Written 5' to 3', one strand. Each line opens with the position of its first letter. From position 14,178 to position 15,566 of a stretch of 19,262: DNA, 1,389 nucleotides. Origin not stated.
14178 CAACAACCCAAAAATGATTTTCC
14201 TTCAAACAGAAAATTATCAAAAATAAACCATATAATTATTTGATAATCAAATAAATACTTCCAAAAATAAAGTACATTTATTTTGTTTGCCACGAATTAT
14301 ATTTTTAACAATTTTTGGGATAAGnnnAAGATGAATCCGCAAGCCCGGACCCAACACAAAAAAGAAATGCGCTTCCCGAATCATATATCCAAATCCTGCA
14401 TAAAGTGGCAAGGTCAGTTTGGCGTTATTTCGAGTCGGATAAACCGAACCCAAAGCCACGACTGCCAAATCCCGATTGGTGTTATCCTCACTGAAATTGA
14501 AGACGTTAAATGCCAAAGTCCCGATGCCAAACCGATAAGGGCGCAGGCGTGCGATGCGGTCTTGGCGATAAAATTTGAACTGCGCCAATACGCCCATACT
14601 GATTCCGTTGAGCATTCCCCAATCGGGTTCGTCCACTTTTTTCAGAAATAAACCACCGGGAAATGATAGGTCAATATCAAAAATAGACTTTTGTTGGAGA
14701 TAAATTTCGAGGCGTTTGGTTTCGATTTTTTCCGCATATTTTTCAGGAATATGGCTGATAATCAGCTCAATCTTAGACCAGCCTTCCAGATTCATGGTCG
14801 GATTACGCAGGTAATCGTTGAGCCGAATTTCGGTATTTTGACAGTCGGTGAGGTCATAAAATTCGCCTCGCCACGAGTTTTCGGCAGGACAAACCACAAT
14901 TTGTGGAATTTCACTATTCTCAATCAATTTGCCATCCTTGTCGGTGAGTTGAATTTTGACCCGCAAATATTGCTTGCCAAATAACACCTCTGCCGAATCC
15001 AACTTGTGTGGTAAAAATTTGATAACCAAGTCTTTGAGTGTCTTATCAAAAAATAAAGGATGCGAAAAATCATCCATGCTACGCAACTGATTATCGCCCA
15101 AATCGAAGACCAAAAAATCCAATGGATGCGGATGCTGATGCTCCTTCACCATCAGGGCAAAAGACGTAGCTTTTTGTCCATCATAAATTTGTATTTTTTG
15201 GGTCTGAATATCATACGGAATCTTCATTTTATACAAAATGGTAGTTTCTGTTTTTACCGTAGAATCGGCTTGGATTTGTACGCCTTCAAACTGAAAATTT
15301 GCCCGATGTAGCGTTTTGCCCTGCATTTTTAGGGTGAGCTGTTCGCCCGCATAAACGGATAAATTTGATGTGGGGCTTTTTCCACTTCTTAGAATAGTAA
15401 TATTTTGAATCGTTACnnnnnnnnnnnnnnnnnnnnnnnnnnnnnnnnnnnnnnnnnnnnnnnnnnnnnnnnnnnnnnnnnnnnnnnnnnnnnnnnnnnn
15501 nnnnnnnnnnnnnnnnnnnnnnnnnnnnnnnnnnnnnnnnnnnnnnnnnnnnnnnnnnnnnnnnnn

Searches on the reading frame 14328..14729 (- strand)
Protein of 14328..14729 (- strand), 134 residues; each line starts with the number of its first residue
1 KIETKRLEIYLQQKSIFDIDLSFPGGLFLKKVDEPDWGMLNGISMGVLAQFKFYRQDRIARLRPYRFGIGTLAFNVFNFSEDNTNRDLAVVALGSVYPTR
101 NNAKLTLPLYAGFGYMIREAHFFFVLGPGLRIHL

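Call 44: search_protein_families(library=pfam, alignment_id=A4, max_evalue=10)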
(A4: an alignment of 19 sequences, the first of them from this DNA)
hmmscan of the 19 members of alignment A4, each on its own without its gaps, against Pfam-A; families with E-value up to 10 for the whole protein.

A. member 1, seq(134 aa): 0 families

B. families by the number of members that match (of 19 scanned): 2 families
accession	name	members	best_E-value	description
PF05736.17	OprF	2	0.0081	OprF membrane domain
PF13568.12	OMP_b-brl_2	1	0.022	Outer membrane protein beta-barrel domain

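Call 46: search_solved_structures(query=A4, max_evalue=10)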
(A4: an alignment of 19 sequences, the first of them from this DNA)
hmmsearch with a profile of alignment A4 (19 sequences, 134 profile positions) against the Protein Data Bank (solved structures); distinct sequences matched with E-value up to 10: 0.

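Call 52: predict_structure(alignment_id=A4)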
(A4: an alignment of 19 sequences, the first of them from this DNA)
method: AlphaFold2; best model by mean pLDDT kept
length: 134 residues; sequences in the alignment: 19
mean_pLDDT: 73.5   pTM: 0.63
mean pLDDT of the five models: 73.5, 71.9, 70.9, 70.3, 68.3
residues with pLDDT >= 90: 9; 70-90: 62; 50-70: 62; < 50: 1
segments of 3 or more residues with pLDDT < 50: none
pLDDT, mean of each block of 10 residues (from residue 1): 61 63 74 84 66 58 70 75 76 78 75 89 86 68
secondary structure, 60 per line:
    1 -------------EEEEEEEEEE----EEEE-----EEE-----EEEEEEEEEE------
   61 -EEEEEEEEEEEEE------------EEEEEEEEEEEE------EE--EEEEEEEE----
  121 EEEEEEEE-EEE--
elements in order: E14-23 E28-31 E37-39 E45-54 E62-74 E87-98 E109-116 E121-128 E130-132

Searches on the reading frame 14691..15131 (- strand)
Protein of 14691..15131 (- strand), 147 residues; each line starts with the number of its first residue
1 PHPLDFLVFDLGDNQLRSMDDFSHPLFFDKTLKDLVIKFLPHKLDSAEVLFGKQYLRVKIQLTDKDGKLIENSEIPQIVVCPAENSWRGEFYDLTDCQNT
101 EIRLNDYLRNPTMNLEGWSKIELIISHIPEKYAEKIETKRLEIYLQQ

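Call 81: search_protein_families(library=pfam, proteins=[window:14691-15131:-], max_evalue=10)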
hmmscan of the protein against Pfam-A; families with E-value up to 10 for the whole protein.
seq(147 aa): 2 families
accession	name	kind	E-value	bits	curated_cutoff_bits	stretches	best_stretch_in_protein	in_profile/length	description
PF22622.2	MFE-2_hydrat-2_N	-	0.074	13.3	27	1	35-79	52-96/130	MFE-2 hydratase 2 N-terminal domain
PF11324.13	DUF3126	-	0.2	11.9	25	1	30-58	11-41/63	Protein of unknown function (DUF3126)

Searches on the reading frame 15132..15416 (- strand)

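Call 81: search_protein_families(library=pfam, proteins=[window:15132-15416:-], max_evalue=10)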
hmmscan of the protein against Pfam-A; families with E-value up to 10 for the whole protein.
seq(95 aa): 2 families
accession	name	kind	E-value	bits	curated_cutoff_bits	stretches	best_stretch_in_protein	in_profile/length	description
PF17735.7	BslA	-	0.047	14.1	38.7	1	8-55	61-109/121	Biofilm surface layer A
PF16639.10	Apocytochr_F_N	-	0.063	14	30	1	45-83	30-67/155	Apocytochrome F, N-terminal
